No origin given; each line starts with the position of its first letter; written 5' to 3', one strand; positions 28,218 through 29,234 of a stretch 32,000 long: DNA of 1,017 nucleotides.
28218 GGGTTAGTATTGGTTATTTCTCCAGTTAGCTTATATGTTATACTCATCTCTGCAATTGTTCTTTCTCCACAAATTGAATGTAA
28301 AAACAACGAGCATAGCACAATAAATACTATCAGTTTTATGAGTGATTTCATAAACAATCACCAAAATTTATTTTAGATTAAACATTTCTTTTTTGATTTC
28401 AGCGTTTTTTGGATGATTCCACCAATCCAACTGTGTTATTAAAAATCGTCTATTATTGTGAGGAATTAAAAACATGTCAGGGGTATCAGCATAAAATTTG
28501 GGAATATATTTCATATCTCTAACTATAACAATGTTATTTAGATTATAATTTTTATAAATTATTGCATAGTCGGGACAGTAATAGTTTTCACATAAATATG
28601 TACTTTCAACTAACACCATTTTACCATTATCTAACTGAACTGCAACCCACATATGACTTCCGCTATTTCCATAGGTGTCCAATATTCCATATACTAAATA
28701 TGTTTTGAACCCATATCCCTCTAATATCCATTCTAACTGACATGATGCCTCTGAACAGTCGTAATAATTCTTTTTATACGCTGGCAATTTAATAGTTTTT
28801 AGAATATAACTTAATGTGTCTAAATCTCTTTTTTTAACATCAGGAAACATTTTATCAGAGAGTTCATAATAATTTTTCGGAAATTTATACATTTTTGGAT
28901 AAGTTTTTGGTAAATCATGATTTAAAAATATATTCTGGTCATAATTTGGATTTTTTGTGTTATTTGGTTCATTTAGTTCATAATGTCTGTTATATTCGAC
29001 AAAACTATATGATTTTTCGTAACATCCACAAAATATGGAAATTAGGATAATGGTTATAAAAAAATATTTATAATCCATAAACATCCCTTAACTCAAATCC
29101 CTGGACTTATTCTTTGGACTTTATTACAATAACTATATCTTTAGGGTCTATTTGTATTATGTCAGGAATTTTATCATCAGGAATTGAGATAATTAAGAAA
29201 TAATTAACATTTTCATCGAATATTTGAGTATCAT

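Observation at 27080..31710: Six-gene surface-structure operon: EppA-like peptidase, two Gln+1 pilin-like proteins and three uncharacterised exported proteins, with no assembly ATPase or platform in sight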

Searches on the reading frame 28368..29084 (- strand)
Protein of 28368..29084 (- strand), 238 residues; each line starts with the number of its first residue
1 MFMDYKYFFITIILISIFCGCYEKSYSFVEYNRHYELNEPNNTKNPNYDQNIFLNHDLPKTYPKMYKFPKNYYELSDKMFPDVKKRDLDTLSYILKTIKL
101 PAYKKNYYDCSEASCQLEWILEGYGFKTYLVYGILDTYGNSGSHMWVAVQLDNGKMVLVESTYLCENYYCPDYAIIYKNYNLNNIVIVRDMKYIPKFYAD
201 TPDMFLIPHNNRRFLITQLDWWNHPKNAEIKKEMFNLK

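Call 3: search_protein_families(library=pfam, proteins=[window:28368-29084:-], max_evalue=1)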
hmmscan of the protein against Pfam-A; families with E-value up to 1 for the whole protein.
window:28368-29084:- (238 aa): 4 families
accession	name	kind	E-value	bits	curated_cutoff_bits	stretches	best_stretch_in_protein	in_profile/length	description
PF21005.3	MCEL_GT_OB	-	0.0035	17.8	27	1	152-200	44-90/138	mRNA-capping enzyme catalytic subunit, GTase, OB fold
PF16135.10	TDBD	-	0.067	13.6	23.6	1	16-41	7-32/52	Tify domain binding domain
PF03106.21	WRKY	-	0.11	13.1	21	1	95-116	11-33/59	WRKY DNA -binding domain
PF00647.24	EF1G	-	0.35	11.2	23.3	1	96-149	12-65/107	Elongation factor 1 gamma, conserved domain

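Call 4: search_protein_families(library=ncbifam, proteins=[window:28368-29084:-], max_evalue=1)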
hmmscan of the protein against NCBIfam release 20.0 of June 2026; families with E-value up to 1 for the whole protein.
window:28368-29084:- (238 aa): 1 family
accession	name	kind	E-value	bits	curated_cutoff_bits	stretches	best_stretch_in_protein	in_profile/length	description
NF033894.1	Eex_IncN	subfamily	0.059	13.3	33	1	9-37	4-34/65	EexN family lipoprotein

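Call 25: find_homologous_proteins(query=window:28368-29084:-, max_evalue=0.001)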
Query window:28368-29084:- (238 aa): 10 proteins with E <= 0.001 among 80 candidates.
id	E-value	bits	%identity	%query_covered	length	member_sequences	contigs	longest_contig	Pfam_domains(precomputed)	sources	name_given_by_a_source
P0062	1.8e-160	550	100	99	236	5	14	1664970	-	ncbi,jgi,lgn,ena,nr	ncbi:hypothetical protein [Methanocaldococcus jannaschii]|nr:hypothetical protein [Methanocaldococcu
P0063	2.0e-91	324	63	91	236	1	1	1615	-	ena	-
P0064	3.0e-79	284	60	94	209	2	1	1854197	-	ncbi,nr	ncbi:hypothetical protein [Methanotorris igneus]|nr:hypothetical protein [Methanotorris igneus]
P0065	5.6e-75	270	59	96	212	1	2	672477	-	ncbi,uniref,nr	ncbi:hypothetical protein [Methanotorris formicicus]|uniref:Transglutaminase-like domain-containing 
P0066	6.3e-71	257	58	93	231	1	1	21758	-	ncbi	-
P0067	1.2e-66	243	79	53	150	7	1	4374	-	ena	-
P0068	3.0e-45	173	38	95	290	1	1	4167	-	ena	-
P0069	8.5e-45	171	38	95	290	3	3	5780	-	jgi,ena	jgi:hypothetical protein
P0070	8.7e-32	129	42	68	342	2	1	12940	-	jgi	jgi:hypothetical protein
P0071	1.9e-26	111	37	67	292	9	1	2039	-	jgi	jgi:hypothetical protein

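Call 30: search_solved_structures(query=A2, max_evalue=10, show_alignments=2)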
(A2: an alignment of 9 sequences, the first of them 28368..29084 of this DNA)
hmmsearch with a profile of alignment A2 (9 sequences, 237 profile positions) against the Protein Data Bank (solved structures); distinct sequences matched with E-value up to 10: 1.
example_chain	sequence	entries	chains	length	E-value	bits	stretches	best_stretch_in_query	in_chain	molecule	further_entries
7zpq_CC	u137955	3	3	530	2.9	10.5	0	24-84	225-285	RQT4 isoform 1 | RQC trigger complex subunit RQT4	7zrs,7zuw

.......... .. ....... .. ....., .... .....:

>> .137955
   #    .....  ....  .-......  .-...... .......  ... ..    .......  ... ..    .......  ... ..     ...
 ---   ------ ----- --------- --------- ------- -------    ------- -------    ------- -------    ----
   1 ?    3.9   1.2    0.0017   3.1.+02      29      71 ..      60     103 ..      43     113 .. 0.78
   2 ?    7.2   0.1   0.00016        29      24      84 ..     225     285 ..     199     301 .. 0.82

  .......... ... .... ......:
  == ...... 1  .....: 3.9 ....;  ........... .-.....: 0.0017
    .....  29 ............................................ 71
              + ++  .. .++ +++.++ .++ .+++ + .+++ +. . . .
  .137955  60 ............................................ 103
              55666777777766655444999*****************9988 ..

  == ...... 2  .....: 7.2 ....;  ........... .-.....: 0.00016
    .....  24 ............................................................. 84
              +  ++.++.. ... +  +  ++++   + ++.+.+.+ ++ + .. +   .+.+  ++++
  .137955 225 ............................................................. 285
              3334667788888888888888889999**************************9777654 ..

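Call 39: predict_structure(alignment_id=A2)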
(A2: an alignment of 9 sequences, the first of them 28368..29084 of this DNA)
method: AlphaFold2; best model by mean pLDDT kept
length: 238 residues; sequences in the alignment: 9
mean_pLDDT: 67.7   pTM: 0.64
mean pLDDT of the five models: 67.7, 64.7, 59.9, 59.2, 58.8
residues with pLDDT >= 90: 55; 70-90: 69; 50-70: 53; < 50: 61
segments of 3 or more residues with pLDDT < 50: 1-3, 17-65, 208-212, 235-238
pLDDT, mean of each block of 10 residues (from residue 1): 56 51 26 26 30 37 49 79 93 93 67 87 93 85 90 95 90 91 84 85 58 53 55 49
secondary structure, 60 per line:
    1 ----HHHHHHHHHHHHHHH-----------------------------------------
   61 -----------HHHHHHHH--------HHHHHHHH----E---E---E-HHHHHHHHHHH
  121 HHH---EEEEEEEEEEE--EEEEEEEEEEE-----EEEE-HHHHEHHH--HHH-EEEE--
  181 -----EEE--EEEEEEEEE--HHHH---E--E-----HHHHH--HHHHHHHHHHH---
elements in order: H5-19 H72-79 H88-95 H110-123 E127-137 E140-150 E156-159 H161-164 E175-178 E186-188 E191-199 H202-205 H218-222 H225-235

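Call 41: search_protein_representatives(alignment_id=A2)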
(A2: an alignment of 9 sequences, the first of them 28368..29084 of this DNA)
Query: 9 sequences, 237 profile positions. Proteins with E-value up to 0.001 (for the whole library): 295; up to 1e-10: 105; up to 1e-30: 14. The best 150 are listed.
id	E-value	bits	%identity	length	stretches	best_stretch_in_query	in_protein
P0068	2.5e-101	354.5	-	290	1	4-236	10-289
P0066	1.5e-95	335.6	-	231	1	1-237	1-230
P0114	2.0e-81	289.3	-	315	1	4-231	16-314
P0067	5.3e-52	193.0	-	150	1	3-141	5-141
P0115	2.8e-42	161.2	-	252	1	63-234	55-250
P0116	1.2e-38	149.3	-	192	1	59-180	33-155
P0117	1.3e-36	142.7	-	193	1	64-225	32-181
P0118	3.5e-35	138.0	-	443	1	50-224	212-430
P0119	1.0e-31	126.6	-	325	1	52-226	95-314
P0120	1.3e-31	126.2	-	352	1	64-225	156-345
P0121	2.1e-31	125.6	-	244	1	40-225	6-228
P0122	2.7e-31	125.2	-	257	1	64-224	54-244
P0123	2.9e-31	125.2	-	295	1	58-223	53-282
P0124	9.2e-31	123.5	-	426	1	54-227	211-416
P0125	1.6e-29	119.4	-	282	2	62-165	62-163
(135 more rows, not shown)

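Call 44: search_protein_families(library=pfam, alignment_id=A5, max_evalue=0.01)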
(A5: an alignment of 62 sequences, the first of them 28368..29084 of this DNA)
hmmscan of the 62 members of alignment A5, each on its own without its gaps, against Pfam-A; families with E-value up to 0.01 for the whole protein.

A. member 1, window:28368-29084:- (238 aa): 1 family
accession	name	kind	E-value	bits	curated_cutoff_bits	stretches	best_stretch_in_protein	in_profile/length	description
PF21005.3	MCEL_GT_OB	-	0.0035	17.8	27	1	152-200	44-90/138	mRNA-capping enzyme catalytic subunit, GTase, OB fold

B. families by the number of members that match (of 62 scanned): 69 families (the first 25 are shown)
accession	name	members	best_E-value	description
PF01428.23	zf-AN1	14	2.5e-15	AN1-like Zinc finger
PF07705.17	CARDB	9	2e-21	CARDB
PF02183.23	HALZ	3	9e-09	Homeobox associated leucine zipper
PF14310.12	Fn3-like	3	1.5e-06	Fibronectin type III-like domain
PF11559.13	ADIP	2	0.00065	Afadin- and alpha -actinin-Binding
PF00261.25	Tropomyosin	2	0.0031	Tropomyosin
PF23991.1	DUF7310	2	0.004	Coiled-coil region of unknown function (DUF7310)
PF13646.12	HEAT_2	1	2.1e-32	HEAT repeats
PF03130.22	HEAT_PBS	1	2.7e-18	PBS lyase HEAT-like repeat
PF00313.28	CSD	1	6.2e-14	'Cold-shock' DNA-binding domain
PF18884.5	TSP3_bac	1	6.5e-14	Bacterial TSP3 repeat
PF02985.28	HEAT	1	1.9e-13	HEAT repeat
PF04977.20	DivIC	1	1.9e-08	Septum formation initiator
PF13513.12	HEAT_EZ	1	4.6e-08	HEAT-like repeat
PF09822.16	ABC_transp_aux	1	3.1e-07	ABC-type uncharacterized transport system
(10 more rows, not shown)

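Call 45: search_solved_structures(query=A5, max_evalue=10, show_alignments=3)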
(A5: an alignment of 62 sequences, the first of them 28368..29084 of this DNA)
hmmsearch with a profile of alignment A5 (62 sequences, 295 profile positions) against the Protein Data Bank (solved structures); distinct sequences matched with E-value up to 10: 0.

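Call 46: fold_search(model_id=the predicted structure, library=pdb)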
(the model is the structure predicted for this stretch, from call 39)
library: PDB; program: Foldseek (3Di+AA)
matches with E <= 10: 563; with E <= 0.001: 0
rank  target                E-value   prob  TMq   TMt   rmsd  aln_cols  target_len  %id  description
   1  9crn                  1.1e-02  0.98  0.24  0.16  12.0       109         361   15  Crystal structure of Streptococcus pyogenes TglA (released 2024-08-14)
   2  9y6s_8G               1.3e-02  0.94  0.22  0.10   7.8       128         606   20  96-nm repeat of the Leishmania tarentolae doublet microtubule (released 2025-12-17)
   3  6ocg_A                1.9e-02  0.75  0.22  0.21  14.3       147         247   15  Crystal structure of VASH1-SVBP complex bound with EpoY (released 2019-06-26)
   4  6jze_A                2.2e-02  0.75  0.20  0.18  17.8       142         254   15  Crystal structure of VASH2-SVBP complex with the magic triangle I3C (released 2019-08-07)
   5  6qby_C                2.3e-02  0.72  0.20  0.19  18.2       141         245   14  Crystal structure of VASH 2 in complex with SVBP (released 2019-04-24)
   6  6j4s_A                2.4e-02  0.69  0.20  0.19  19.1       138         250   16  Structural basis of tubulin detyrosination by vasohibins-SVBP enzyme complex and functional implications (released 2019-05-01)
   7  4dmo_A                2.6e-02  0.72  0.21  0.20  15.5       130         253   17  Crystal structure of the (BACCR)NAT3 arylamine N-acetyltransferase from Bacillus cereus reveals a unique Cys-His-Glu c (released 2013-06-26)
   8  6nvq_C                3.3e-02  0.57  0.22  0.21  14.4       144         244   14  Crystal structure of the VASH1-SVBP complex (released 2019-05-22)
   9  6j8n_B                3.5e-02  0.35  0.16  0.16  15.1       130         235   17  Crystal structure of SVBP-VASH1 complex, mutation C169A of VASH1 (released 2019-06-19)
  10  6k81_A                3.7e-02  0.66  0.22  0.22  14.4       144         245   16  Crystal structure of human VASH1-SVBP complex (released 2020-02-19)
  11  6u42_6V               3.7e-02  0.21  0.21  0.11  44.8       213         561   12  Natively decorated ciliary doublet microtubule (released 2019-11-13)
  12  8z4f_A                3.9e-02  0.94  0.29  0.24   5.1       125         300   10  Pseudomurein Endoisopeptidases PeiP (released 2024-10-30)
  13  2pqt                  4.2e-02  0.93  0.26  0.21   6.4       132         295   17  Human N-acetyltransferase 1 (released 2007-05-15)
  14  6u42_6Y               4.4e-02  0.20  0.21  0.11  50.0       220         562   12  Natively decorated ciliary doublet microtubule (released 2019-11-13)
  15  8jx4_D                4.7e-02  0.93  0.28  0.40   7.2       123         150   14  Structure of the catalytic domain of pseudomurein endo-isopeptidases PeiW (released 2024-10-09)
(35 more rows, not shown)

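Call 60: find_encoding_contigs(protein=P0066, flank=8000, max_places=1)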
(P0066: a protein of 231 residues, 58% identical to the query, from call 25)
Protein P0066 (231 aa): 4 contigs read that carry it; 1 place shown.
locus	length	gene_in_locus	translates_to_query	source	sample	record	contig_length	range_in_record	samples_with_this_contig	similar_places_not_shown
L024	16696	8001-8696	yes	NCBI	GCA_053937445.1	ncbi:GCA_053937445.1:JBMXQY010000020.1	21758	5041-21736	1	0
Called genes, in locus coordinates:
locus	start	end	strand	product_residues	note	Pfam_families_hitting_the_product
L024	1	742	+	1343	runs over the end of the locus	PF07719:TPR_2 (faint), PF13374:TPR_10 (faint), PF13570:Beta-prop_ACSF4, PF00069:Pkinase, PF07714:PK_Tyr_Ser-Thr (weak)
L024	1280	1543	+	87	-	-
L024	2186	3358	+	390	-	PF08714:Fae, PF00215:OMPdecase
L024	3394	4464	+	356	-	PF02277:DBI_PRT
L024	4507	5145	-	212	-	PF00154:RecA_N, PF06745:ATPase, PF08423:Rad51, PF13481:AAA_25 (weak)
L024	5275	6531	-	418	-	PF22641:TiaS_TCKD, PF08489:TiaS_FLD, PF01336:tRNA_anti-codon, PF23783:Zn_ribbon_TiaS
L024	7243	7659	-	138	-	PF12323:HTH_OrfB_IS605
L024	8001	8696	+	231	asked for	-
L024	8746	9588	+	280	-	-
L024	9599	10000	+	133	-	PF04021:Class_IIIsignal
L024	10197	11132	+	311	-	PF01379:Porphobil_deam, PF03900:Porphobil_deamC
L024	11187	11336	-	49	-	-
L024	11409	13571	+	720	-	-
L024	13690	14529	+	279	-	PF01656:CbiA, PF10609:ParA, PF13614:AAA_31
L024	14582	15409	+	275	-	PF00977:His_biosynth, PF01207:Dus (faint), PF02581:TMP-TENI (faint), PF03060:NMO (faint), PF01180:DHO_dh (faint), PF05690:ThiG (faint)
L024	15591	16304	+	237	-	PF00455:DeoRC (faint), PF06026:Rib_5-P_isom_A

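Call 61: find_encoding_contigs(protein=P0070, flank=8000, max_places=1)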
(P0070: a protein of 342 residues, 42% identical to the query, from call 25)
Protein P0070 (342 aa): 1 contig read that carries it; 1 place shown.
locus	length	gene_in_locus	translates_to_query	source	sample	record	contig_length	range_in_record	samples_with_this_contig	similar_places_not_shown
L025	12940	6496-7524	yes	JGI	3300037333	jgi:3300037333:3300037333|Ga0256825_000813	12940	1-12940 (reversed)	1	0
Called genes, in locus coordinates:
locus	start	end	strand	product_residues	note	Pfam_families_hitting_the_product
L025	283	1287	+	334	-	PF21088:MS_channel_1st (weak), PF00924:MS_channel_2nd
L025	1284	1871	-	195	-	PF00156:Pribosyltran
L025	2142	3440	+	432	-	PF05124:S_layer_C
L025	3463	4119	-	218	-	PF00753:Lactamase_B, PF13483:Lactamase_B_3, PF12706:Lactamase_B_2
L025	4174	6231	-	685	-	PF05833:NFACT_N, PF05670:NFACT-R_1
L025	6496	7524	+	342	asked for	-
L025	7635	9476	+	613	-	PF03485:Arg_tRNA_synt_N, PF01921:tRNA-synt_1f (faint), PF00750:tRNA-synt_1d, PF05746:DALR_1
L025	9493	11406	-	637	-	PF01850:PIN, PF00437:T2SSE, PF00013:KH_1 (weak)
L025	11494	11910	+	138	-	PF01894:YjbQ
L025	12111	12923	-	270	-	PF00586:AIRS, PF02769:AIRS_C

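Call 62: find_encoding_contigs(protein=P0069, flank=8000, max_places=2)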
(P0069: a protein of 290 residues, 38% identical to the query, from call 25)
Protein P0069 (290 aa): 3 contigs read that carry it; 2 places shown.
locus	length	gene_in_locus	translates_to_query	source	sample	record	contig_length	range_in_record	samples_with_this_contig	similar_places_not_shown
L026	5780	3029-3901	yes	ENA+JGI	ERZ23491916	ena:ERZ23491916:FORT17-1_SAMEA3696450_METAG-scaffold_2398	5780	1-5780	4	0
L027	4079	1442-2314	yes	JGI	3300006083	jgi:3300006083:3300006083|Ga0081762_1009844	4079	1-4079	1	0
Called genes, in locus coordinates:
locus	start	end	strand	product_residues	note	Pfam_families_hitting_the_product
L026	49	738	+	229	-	PF12801:Fer4_5, PF12837:Fer4_6 (faint), PF12838:Fer4_7 (weak), PF14697:Fer4_21 (faint), PF00037:Fer4 (weak), PF13237:Fer4_10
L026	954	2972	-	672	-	PF05833:NFACT_N, PF05670:NFACT-R_1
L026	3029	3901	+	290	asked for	-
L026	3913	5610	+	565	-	PF03485:Arg_tRNA_synt_N, PF01921:tRNA-synt_1f (faint), PF00750:tRNA-synt_1d, PF05746:DALR_1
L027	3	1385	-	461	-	?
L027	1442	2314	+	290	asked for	-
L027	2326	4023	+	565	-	PF03485:Arg_tRNA_synt_N, PF01921:tRNA-synt_1f (faint), PF00750:tRNA-synt_1d, PF05746:DALR_1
